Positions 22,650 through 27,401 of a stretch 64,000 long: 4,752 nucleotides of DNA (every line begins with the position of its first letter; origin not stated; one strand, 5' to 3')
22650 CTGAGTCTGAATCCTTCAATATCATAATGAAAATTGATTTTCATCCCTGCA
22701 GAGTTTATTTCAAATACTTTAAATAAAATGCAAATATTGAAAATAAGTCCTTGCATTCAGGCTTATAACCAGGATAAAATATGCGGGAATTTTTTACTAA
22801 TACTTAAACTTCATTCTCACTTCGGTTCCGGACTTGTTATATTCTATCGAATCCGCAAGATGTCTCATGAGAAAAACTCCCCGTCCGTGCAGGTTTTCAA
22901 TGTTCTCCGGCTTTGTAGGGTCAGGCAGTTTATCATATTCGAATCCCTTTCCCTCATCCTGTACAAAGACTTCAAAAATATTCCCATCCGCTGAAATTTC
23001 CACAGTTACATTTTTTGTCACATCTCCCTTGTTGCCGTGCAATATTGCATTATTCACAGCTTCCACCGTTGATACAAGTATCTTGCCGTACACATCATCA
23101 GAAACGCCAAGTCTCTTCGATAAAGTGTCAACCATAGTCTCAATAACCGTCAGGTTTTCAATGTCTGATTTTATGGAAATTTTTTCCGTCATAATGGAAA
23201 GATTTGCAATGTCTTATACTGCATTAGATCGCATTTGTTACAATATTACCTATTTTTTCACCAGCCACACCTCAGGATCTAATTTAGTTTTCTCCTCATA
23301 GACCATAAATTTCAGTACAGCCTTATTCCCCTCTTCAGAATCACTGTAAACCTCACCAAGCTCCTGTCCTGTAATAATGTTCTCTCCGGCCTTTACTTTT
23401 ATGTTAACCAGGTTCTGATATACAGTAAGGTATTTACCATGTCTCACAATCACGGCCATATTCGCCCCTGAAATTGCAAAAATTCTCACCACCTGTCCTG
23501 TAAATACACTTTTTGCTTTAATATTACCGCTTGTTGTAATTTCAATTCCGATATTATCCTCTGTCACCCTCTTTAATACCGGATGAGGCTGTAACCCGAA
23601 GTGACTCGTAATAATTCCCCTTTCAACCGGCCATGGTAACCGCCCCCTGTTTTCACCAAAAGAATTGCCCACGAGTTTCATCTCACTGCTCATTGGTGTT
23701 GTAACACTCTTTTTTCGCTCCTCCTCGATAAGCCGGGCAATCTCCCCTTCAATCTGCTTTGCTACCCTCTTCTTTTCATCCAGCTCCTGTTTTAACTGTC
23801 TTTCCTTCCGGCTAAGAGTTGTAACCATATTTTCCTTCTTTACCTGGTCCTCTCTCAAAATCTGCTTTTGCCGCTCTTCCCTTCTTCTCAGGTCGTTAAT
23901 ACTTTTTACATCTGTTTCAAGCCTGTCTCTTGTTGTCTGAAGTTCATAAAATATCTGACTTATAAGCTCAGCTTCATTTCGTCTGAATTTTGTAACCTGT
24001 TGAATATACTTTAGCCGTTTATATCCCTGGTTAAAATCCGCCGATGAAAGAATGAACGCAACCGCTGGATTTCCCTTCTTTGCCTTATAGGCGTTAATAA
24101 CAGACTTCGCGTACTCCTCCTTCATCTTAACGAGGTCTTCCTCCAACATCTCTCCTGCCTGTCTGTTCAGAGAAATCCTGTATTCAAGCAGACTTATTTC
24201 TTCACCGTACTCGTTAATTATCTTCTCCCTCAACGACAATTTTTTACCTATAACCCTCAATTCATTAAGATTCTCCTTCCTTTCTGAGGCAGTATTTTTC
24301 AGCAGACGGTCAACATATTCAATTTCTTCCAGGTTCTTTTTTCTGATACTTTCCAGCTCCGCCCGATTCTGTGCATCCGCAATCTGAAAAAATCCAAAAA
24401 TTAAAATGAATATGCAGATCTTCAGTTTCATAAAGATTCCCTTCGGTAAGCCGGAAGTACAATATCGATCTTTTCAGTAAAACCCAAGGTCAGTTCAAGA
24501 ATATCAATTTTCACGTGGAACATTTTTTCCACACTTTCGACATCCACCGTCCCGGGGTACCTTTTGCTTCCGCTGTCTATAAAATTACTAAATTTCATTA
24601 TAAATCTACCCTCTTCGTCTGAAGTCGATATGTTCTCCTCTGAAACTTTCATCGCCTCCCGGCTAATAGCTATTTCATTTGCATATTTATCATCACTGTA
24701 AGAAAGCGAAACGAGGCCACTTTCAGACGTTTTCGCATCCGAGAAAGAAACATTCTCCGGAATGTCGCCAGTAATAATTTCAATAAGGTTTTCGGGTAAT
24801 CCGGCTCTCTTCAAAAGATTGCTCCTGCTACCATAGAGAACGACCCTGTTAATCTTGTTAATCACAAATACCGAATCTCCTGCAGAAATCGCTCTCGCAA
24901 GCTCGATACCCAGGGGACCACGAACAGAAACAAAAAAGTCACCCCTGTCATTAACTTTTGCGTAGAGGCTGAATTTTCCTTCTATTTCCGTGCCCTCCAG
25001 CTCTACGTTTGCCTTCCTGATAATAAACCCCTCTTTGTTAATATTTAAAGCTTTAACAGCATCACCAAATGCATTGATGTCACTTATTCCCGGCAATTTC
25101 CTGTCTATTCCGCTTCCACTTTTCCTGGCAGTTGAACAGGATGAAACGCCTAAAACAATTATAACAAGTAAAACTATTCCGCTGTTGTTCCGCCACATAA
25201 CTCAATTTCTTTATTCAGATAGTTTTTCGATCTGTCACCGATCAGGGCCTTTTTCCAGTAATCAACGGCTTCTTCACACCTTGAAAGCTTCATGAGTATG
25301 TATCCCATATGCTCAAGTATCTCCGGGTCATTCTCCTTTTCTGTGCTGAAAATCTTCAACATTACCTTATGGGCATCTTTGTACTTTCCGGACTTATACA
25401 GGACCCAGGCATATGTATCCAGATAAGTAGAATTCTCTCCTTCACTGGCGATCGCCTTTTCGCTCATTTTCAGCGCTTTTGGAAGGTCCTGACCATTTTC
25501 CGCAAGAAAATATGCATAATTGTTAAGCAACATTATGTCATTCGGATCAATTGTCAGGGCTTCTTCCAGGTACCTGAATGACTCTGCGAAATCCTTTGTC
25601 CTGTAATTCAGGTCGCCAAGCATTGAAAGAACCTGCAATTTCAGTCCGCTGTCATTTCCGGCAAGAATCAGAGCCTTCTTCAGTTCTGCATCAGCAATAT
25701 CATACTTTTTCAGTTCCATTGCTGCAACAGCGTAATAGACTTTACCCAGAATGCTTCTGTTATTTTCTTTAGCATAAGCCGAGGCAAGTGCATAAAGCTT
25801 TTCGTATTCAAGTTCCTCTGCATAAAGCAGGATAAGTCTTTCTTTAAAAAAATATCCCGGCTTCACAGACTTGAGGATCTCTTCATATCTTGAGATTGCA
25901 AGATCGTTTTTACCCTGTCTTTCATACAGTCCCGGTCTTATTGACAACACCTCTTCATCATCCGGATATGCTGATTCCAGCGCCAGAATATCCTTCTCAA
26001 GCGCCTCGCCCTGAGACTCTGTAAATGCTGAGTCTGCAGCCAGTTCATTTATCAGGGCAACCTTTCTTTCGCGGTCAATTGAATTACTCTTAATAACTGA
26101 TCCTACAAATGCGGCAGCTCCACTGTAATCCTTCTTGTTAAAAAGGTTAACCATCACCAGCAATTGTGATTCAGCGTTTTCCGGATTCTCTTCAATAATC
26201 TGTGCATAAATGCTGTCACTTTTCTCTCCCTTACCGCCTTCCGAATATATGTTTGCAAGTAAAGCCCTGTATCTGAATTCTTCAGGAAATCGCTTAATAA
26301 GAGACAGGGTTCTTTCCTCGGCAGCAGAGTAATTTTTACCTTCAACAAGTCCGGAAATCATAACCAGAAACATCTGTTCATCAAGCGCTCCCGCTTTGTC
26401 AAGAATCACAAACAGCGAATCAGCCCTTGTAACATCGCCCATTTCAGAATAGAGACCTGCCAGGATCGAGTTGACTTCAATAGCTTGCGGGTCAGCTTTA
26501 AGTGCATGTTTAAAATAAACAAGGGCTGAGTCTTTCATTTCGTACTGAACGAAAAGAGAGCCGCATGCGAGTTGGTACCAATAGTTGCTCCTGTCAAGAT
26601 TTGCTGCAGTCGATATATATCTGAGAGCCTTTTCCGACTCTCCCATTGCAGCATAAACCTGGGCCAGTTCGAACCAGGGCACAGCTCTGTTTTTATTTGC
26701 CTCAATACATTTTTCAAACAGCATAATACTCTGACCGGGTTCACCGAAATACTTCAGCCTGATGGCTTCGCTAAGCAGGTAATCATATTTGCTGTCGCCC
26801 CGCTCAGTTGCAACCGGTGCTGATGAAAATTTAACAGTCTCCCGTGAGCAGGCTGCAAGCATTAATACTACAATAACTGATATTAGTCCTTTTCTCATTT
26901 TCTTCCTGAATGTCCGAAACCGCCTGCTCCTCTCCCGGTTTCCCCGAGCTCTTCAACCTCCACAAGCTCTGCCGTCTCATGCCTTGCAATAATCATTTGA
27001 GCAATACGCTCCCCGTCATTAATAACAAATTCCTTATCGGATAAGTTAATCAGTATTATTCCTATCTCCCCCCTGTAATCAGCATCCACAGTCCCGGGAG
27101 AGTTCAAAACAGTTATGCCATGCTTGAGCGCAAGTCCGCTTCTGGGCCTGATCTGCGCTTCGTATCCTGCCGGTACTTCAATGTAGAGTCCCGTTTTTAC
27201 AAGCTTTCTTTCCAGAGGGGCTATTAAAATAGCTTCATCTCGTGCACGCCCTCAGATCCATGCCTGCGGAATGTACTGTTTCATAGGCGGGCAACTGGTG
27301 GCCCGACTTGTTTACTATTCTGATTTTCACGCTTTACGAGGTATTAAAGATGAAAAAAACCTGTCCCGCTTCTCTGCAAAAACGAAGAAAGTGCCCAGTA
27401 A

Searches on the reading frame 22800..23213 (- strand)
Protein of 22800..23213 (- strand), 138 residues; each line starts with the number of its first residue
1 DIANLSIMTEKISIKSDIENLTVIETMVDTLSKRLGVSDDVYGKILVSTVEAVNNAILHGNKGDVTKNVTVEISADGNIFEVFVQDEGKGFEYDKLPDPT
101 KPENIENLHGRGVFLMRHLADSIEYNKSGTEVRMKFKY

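Call 88: search_protein_families(library=pfam, proteins=[window:22800-23213:-], max_evalue=0.001)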
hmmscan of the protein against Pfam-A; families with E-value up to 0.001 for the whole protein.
window:22800-23213:- (138 aa): 2 families
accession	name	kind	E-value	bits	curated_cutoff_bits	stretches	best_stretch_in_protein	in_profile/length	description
PF13581.12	HATPase_c_2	-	4.4e-24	85.4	27.4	1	16-135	3-126/127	Histidine kinase-like ATPase domain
PF02518.31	HATPase_c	-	1.6e-06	29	26.4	1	51-137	12-108/111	Histidine kinase-, DNA gyrase B-, and HSP90-like ATPase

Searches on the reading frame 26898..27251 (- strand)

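Call 88: search_protein_families(library=pfam, proteins=[window:26898-27251:-], max_evalue=0.001)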
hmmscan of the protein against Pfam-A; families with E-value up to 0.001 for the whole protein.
window:26898-27251:- (118 aa): 2 families
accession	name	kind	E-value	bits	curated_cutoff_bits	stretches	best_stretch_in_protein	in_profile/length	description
PF00692.24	dUTPase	-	8.4e-29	100.4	22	1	9-116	25-129/129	dUTPase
PF22769.1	DCD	-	5.5e-10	40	27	1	5-90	68-152/153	dCTP deaminase-like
